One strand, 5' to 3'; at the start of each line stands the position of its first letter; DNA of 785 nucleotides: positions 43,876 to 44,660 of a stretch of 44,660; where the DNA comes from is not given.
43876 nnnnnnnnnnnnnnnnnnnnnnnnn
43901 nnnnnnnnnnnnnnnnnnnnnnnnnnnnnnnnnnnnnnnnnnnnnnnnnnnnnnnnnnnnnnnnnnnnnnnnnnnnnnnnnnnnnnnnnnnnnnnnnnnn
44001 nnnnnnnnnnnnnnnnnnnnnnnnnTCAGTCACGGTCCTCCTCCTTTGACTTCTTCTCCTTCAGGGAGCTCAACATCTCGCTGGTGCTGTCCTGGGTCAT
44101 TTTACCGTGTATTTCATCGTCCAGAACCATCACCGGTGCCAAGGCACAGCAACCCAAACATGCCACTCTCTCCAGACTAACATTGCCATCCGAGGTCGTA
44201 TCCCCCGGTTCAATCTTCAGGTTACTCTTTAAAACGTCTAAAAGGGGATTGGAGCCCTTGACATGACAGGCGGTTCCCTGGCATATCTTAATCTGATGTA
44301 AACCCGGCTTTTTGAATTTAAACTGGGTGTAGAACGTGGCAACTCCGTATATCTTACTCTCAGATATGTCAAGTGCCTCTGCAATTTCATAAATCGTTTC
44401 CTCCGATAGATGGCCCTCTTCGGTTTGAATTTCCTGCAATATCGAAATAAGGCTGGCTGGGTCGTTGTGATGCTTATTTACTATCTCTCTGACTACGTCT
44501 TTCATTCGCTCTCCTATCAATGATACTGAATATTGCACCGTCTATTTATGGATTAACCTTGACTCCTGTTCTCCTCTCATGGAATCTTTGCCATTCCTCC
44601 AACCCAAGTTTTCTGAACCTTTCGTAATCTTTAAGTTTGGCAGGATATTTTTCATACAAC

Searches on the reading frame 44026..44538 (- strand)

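Call 15: search_protein_families(library=pfam, proteins=[window:44026-44538:-], max_evalue=0.01)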
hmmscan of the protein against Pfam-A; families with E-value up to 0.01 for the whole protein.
window:44026-44538:- (170 aa): 1 family
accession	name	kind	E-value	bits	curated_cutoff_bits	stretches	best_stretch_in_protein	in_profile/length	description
PF01257.25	2Fe-2S_thioredx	-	5e-50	169.6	24.8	1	17-160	2-145/145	Thioredoxin-like [2Fe-2S] ferredoxin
